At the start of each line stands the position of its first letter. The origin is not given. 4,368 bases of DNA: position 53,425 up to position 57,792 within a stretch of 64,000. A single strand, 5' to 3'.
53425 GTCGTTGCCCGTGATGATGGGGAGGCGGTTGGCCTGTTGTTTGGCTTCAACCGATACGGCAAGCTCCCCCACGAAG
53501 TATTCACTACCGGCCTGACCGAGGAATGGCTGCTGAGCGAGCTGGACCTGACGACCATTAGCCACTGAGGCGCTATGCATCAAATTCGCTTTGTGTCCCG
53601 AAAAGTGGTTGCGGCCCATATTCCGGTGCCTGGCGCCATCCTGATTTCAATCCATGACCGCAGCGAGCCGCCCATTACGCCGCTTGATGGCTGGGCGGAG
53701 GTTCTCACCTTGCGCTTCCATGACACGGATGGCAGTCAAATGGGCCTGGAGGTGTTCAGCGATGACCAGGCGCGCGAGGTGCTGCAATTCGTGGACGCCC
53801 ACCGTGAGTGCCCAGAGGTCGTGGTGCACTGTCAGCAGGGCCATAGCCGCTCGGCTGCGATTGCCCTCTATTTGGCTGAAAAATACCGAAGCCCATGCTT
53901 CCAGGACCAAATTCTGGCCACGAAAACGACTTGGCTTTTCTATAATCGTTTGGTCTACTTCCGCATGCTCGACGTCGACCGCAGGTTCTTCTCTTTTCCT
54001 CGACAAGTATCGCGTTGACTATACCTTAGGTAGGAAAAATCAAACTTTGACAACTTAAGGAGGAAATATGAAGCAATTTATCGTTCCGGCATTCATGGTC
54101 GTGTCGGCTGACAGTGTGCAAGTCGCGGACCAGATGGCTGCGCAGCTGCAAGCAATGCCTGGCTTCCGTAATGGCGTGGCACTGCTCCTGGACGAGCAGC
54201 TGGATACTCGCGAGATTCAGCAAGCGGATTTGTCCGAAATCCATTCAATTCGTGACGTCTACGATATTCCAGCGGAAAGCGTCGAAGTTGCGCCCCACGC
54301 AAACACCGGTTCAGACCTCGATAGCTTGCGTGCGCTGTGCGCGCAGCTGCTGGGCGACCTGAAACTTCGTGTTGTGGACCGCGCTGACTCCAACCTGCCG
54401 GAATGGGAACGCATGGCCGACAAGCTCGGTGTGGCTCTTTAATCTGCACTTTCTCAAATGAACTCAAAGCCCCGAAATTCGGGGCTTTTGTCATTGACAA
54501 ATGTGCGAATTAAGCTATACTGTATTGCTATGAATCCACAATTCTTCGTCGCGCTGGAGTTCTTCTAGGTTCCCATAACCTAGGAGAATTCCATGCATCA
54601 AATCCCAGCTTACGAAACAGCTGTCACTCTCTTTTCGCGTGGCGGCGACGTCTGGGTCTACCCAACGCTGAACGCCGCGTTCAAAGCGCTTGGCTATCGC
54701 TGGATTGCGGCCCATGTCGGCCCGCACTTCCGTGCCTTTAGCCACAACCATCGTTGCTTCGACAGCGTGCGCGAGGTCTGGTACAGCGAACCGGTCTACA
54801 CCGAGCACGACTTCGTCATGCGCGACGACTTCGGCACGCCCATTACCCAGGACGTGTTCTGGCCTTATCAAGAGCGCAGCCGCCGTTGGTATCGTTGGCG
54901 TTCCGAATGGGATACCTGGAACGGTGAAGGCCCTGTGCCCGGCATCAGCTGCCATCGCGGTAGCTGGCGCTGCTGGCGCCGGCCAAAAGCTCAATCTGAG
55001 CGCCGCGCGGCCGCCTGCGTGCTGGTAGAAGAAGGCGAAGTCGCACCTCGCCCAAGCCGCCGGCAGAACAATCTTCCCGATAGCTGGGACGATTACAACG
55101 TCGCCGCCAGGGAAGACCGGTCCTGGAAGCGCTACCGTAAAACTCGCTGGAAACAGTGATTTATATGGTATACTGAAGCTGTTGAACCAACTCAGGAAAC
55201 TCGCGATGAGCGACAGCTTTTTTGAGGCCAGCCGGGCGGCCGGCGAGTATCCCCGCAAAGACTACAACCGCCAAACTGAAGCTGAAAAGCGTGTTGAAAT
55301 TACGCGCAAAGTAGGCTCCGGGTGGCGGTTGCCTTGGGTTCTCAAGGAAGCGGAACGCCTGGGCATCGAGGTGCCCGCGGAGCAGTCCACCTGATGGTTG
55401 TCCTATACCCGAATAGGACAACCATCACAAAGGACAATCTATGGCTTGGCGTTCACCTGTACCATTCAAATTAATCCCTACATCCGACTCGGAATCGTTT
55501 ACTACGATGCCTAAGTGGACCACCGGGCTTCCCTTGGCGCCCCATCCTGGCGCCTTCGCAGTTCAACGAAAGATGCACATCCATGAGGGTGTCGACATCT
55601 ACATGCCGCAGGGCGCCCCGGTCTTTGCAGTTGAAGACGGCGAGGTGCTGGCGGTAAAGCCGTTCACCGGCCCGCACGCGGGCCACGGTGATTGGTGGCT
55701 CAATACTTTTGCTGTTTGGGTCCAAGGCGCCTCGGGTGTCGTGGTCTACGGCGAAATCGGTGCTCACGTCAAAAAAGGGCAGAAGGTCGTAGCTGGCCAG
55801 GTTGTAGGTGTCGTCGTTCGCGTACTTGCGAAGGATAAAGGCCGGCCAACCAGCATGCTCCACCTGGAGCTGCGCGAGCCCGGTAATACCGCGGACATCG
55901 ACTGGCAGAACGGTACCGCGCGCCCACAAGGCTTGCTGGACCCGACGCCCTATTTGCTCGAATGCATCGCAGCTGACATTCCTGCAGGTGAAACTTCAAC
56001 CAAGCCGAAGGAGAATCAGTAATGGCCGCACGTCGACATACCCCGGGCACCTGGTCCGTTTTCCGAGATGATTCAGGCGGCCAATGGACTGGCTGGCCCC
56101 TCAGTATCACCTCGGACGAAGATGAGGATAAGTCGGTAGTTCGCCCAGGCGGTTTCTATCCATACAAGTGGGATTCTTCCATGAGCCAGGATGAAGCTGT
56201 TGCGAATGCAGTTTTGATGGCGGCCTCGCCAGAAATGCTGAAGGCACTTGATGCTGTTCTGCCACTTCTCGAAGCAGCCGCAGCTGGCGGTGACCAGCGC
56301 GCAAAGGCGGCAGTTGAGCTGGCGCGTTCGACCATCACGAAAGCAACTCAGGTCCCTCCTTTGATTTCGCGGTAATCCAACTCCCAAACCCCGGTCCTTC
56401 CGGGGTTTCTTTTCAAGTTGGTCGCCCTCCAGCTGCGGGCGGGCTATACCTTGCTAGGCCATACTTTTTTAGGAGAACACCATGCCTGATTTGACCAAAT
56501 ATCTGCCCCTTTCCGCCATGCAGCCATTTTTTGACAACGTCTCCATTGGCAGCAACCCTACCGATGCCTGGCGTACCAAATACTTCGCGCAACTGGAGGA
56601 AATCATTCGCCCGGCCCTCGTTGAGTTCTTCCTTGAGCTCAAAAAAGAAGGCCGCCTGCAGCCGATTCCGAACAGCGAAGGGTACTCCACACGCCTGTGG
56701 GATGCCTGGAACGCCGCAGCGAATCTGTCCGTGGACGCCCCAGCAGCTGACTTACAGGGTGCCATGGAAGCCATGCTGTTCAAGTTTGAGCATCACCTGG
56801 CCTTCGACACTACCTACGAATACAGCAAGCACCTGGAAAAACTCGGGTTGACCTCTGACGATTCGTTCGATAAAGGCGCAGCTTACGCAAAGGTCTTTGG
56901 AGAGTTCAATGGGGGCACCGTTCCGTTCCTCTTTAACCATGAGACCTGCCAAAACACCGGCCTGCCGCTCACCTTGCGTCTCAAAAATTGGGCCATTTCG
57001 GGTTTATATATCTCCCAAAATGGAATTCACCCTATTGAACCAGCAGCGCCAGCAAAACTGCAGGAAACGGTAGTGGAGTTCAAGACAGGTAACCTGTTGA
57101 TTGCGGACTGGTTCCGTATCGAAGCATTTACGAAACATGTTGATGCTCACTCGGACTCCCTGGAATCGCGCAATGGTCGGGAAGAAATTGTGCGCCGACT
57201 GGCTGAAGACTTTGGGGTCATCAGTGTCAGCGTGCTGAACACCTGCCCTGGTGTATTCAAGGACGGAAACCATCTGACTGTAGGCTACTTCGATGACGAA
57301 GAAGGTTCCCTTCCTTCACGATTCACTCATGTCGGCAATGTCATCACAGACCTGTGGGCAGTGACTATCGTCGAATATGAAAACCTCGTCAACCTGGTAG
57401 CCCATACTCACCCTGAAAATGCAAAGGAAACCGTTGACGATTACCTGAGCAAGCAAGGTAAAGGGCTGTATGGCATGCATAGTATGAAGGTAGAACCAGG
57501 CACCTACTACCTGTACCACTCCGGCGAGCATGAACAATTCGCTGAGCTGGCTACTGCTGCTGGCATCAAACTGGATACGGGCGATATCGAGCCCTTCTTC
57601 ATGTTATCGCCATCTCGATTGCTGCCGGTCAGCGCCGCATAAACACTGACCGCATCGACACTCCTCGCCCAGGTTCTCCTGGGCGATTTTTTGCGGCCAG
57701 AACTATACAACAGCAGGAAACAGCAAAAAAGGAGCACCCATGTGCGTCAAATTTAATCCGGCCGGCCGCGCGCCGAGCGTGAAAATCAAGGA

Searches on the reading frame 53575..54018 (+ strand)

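Call 52: search_protein_families(library=pfam, proteins=[window:53575-54018:+], max_evalue=0.01)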
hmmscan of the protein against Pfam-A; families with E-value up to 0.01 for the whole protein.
window:53575-54018:+ (147 aa): 1 family
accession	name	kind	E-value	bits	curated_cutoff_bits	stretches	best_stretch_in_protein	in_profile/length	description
PF00782.25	DSPc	-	7.3e-05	23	33.5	1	70-98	63-92/133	Dual specificity phosphatase, catalytic domain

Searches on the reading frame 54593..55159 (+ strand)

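Call 52: search_protein_families(library=pfam, proteins=[window:54593-55159:+], max_evalue=0.01)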
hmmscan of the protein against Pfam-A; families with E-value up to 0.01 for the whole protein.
window:54593-55159:+ (188 aa): 0 families

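Call 61: search_protein_families(library=phrogs, proteins=[window:54593-55159:+], max_evalue=0.01)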
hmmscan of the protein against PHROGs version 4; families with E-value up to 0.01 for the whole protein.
window:54593-55159:+ (188 aa): 1 family
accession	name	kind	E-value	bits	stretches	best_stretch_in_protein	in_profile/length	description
phrog_12793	-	unknown function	6.6e-10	40.3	1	84-187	95-185/187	-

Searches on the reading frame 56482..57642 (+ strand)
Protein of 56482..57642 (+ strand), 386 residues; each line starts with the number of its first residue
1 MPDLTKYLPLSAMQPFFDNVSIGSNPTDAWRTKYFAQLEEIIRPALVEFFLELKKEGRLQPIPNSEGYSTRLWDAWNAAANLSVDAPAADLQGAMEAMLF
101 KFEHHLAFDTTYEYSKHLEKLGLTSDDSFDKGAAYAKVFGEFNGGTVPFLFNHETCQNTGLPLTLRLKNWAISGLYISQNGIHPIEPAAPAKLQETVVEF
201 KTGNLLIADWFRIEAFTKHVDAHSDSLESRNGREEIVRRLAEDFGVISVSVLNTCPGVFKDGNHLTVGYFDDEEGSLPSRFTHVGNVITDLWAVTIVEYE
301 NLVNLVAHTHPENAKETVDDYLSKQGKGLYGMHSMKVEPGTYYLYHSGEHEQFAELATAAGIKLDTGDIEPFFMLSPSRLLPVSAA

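Call 34: find_homologous_proteins(query=window:56482-57642:+)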
Query window:56482-57642:+ (386 aa): 35 proteins with E <= 0.001 among 5136 candidates. Only proteins of 212 to 676 residues were searched: fused or split forms outside these lengths cannot appear, so this answer is no evidence that the protein stands alone or is whole; lengths 'longer' or 'shorter' looks for them.
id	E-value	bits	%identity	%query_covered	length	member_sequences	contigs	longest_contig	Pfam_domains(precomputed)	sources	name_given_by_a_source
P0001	3.2e-263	891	100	100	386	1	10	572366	-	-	-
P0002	2.5e-133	463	56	100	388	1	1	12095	-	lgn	-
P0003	2.3e-127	443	55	100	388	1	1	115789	-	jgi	jgi:hypothetical protein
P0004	8.2e-127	442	53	99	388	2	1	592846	-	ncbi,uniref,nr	ncbi:hypothetical protein WL29_23085 [Burkholderia ubonensis]|uniref:Uncharacterized protein n=1 Tax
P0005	5.1e-126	439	52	100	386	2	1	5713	-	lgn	-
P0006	5.7e-126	439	53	100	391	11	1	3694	-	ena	-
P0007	5.9e-125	435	53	100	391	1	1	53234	-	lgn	-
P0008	4.6e-124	432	52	100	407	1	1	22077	-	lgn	-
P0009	1.1e-121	425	52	100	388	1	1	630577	-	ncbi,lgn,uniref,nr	ncbi:hypothetical protein [Burkholderia ubonensis]|uniref:hypothetical protein n=1 Tax=Burkholderia 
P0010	1.9e-120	421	52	100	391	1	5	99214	-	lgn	-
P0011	9.6e-120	418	52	100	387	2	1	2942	-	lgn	-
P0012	3.2e-118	413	49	100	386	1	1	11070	-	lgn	-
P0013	3.4e-118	413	51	99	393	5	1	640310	-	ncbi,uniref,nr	ncbi:hypothetical protein WJ96_06050 [Burkholderia ubonensis]|uniref:Uncharacterized protein n=1 Tax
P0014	2.6e-115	404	49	97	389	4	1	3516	-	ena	-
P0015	1.5e-113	398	50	100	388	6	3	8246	-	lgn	-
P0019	4.8e-110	386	49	100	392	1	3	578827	-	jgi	jgi:hypothetical protein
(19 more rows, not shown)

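Call 35: search_dna_similar(query=window:56482-57642:+, collection=plasmids, mode=protein, max_rows=25)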
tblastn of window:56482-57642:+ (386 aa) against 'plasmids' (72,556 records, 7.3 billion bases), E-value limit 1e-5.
No match.

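Call 36: find_encoding_contigs(protein=P0004, flank=10000, max_places=3)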
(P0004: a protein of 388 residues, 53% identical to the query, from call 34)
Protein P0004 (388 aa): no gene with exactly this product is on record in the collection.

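Call 37: find_encoding_contigs(protein=P0013, flank=10000, max_places=3)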
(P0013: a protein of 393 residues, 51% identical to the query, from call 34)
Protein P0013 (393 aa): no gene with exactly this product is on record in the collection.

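Call 39: find_related_loci(query=A1, collection=genome_contigs, flank=10000)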
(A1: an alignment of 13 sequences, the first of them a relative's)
Query A1 (386 aa) in genome_contigs; peptide patterns used: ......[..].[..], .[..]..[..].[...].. (x = any residue, [..] = any of these).
48 stretches matched a pattern, but none encodes a relative of the query by tblastn (E <= 1e-3).

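Call 40: find_encoding_contigs(protein=P0019, flank=10000, max_places=3)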
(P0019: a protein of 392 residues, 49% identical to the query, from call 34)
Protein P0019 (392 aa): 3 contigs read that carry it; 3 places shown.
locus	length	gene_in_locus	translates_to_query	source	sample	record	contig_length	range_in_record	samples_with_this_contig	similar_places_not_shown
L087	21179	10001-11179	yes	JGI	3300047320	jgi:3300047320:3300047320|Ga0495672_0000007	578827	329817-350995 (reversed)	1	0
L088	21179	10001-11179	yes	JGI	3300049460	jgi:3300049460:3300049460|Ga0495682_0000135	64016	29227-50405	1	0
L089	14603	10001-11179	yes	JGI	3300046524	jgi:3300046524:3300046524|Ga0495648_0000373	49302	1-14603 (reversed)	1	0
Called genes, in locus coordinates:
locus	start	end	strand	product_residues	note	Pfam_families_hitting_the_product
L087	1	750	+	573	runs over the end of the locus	PF04095:NAPRTase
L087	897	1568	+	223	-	PF19368:WHD_AraR, PF21906:WHD_NrtR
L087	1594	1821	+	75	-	-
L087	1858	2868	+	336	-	-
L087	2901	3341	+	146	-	-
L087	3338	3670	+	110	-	-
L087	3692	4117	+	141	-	-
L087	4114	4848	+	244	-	-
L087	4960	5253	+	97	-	-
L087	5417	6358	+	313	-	PF00004:AAA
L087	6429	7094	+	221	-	PF02732:ERCC4, PF14716:HHH_8 (faint), PF12836:HHH_3 (weak), PF12826:HHH_2, PF14520:HHH_5, PF00633:HHH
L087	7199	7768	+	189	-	-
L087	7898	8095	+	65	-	-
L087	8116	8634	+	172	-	-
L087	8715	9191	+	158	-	PF01551:Peptidase_M23 (weak)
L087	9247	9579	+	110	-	PF27050:Phage_P22_Y8K6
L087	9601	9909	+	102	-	-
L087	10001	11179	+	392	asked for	-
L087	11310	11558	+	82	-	-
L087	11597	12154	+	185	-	PF26211:Phage_phiTE_072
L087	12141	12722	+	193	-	-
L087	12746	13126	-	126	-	-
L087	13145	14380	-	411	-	PF00709:Adenylsucc_synt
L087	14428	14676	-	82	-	-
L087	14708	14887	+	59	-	-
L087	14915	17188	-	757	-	-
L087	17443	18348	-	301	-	-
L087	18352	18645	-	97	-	-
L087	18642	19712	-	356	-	-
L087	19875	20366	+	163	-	PF10544:T5orf172, PF13455:MUG113 (weak)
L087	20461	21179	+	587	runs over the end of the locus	PF12694:cpYpsA (weak), PF14216:DUF4326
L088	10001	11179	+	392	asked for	-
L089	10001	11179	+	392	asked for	-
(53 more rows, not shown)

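Call 41: find_encoding_contigs(protein=P0003, flank=10000, max_places=3)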
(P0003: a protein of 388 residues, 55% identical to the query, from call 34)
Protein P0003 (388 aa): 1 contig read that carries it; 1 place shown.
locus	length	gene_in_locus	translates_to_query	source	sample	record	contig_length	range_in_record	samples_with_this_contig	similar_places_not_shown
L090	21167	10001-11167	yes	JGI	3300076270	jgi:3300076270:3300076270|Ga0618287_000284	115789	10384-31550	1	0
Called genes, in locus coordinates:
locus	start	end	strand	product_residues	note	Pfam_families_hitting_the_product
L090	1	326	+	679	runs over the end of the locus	PF22745:Nlig-Ia, PF01653:DNA_ligase_aden, PF00633:HHH (faint), PF03120:OB_DNA_ligase, PF12826:HHH_2, PF14520:HHH_5, PF00533:BRCT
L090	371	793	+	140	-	-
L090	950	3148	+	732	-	-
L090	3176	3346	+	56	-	-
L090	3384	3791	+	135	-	-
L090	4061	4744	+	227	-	PF21906:WHD_NrtR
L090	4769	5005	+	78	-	-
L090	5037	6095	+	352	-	-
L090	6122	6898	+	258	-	-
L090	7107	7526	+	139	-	-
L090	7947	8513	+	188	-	-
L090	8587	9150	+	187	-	PF01551:Peptidase_M23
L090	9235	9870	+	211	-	-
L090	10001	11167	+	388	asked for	-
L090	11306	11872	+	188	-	PF26211:Phage_phiTE_072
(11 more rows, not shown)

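Call 49: find_related_loci(query=A1, collection=viral_contigs, flank=10000)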
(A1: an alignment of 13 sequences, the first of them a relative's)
Query A1 (386 aa) in viral_contigs; peptide patterns used: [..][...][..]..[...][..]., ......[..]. (x = any residue, [..] = any of these).
50 stretches matched a pattern, but none encodes a relative of the query by tblastn (E <= 1e-3).

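Call 64: find_related_loci(query=A1, collection=metagenome_contigs, flank=10000)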
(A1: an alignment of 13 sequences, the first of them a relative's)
Query A1 (386 aa) in metagenome_contigs; peptide patterns used: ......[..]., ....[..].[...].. (x = any residue, [..] = any of these).
75 stretches matched a pattern; 19 encode a relative of the query (tblastn E <= 1e-3); 19 distinct loci.
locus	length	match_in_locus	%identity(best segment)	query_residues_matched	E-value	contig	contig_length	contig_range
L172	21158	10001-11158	51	1-386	1e-132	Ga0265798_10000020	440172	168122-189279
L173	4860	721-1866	49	1-382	1e-119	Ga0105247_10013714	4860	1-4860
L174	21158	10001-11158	48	1-381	2e-106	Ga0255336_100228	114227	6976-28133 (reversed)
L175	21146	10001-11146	49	1-382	1e-119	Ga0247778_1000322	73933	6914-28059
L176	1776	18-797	52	128-386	3e-90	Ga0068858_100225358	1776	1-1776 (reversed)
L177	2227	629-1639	35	29-381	3e-48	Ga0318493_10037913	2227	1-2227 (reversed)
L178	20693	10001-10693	34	134-354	6e-29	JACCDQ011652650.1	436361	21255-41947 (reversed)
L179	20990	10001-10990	27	30-373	8e-28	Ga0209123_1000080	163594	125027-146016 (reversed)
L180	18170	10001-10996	31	36-381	2e-34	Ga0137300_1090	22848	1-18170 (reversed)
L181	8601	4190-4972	30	133-380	1e-26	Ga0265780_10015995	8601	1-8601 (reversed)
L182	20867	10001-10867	27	37-344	2e-25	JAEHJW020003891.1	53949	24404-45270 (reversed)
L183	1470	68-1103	37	36-382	3e-27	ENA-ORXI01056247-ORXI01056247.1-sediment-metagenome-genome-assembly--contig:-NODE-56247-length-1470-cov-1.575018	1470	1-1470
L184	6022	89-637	32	198-386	1e-22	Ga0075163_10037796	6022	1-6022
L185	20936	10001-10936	27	32-375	1e-25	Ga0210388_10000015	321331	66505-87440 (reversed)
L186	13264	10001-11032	27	30-382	9e-22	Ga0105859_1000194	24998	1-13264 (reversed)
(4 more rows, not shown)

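Call 85: find_encoding_contigs(protein=L087:19875-20366:+, flank=10000, max_places=2)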
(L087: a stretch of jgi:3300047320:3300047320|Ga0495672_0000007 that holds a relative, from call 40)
Protein L087:19875-20366:+ (163 aa): 1 contig read that carries it; 1 place shown.
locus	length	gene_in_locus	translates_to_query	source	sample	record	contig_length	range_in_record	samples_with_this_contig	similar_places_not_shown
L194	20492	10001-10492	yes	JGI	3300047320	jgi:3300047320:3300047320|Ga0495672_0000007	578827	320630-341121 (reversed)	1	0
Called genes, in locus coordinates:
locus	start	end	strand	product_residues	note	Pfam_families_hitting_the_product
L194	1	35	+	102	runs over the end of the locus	-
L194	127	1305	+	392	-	-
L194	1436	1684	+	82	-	-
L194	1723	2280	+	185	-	PF26211:Phage_phiTE_072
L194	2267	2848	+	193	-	-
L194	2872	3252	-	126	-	-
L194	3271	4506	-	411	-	PF00709:Adenylsucc_synt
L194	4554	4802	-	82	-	-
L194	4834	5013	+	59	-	-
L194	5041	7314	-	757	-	-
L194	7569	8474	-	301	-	-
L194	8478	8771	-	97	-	-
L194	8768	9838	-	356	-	-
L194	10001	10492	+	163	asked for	PF10544:T5orf172, PF13455:MUG113 (weak)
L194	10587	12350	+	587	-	PF12694:cpYpsA (weak), PF14216:DUF4326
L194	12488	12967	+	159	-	-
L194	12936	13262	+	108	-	-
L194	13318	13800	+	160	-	-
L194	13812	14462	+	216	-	PF21448:DNMK (faint)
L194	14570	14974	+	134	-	-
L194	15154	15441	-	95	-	PF00216:Bac_DNA_binding, PF18291:HU-HIG (weak)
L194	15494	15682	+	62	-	-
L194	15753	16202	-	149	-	-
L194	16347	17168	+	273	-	-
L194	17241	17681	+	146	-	-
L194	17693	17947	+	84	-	-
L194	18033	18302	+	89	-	-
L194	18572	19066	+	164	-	-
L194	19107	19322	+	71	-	-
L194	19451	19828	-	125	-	-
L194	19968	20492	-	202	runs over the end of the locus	PF01464:SLT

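Call 91: find_encoding_contigs(protein=L194:19451-19828:-, flank=10000, max_places=2)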
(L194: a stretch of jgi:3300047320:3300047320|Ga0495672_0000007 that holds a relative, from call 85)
Protein L194:19451-19828:- (125 aa): 4 contigs read that carry it; 2 places shown.
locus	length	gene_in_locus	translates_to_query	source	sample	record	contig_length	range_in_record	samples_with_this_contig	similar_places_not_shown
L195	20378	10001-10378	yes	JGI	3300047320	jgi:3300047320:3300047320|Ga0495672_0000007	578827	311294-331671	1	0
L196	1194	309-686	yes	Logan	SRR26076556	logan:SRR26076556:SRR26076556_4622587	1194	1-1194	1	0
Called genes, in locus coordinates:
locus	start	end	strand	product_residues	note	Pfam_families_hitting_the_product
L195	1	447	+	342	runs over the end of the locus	-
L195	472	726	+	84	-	-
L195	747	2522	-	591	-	PF05345:He_PIG, PF05268:GP38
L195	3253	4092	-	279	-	-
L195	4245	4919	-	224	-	PF00075:RNase_H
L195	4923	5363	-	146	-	-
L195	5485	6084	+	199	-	PF09414:RNA_ligase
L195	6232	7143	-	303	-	PF03747:ADP_ribosyl_GH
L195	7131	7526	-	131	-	-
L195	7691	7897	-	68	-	-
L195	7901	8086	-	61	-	PF12086:DUF3563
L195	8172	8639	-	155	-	PF06961:DUF1294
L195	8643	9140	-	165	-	-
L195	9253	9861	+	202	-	PF01464:SLT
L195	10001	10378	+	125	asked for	-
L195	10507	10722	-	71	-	-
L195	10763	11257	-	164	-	-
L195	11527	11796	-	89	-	-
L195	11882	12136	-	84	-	-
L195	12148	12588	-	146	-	-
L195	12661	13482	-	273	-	-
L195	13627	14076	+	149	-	-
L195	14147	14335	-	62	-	-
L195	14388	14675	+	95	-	PF00216:Bac_DNA_binding, PF18291:HU-HIG (weak)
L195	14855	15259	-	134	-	-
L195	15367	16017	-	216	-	PF21448:DNMK (faint)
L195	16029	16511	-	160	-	-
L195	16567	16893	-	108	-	-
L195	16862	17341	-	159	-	-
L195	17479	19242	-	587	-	PF12694:cpYpsA (weak), PF14216:DUF4326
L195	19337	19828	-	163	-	PF10544:T5orf172, PF13455:MUG113 (weak)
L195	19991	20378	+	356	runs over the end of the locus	-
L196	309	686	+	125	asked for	-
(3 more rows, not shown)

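Call 97: find_encoding_contigs(protein=L195:747-2522:-, flank=10000, max_places=2)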
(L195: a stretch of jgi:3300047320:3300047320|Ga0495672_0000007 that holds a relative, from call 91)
Protein L195:747-2522:- (591 aa): 1 contig read that carries it; 1 place shown.
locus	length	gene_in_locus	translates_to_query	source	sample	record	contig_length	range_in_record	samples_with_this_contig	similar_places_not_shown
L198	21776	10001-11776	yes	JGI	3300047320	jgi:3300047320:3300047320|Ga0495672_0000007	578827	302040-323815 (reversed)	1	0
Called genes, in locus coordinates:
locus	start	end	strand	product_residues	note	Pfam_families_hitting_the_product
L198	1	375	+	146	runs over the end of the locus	-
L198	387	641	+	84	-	-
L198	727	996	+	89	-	-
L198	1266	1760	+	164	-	-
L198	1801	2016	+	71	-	-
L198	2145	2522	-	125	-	-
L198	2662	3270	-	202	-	PF01464:SLT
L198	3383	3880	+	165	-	-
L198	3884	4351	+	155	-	PF06961:DUF1294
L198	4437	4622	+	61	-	PF12086:DUF3563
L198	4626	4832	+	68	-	-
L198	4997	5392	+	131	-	-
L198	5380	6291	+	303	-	PF03747:ADP_ribosyl_GH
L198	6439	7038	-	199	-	PF09414:RNA_ligase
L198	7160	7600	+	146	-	-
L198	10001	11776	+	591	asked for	PF05345:He_PIG, PF05268:GP38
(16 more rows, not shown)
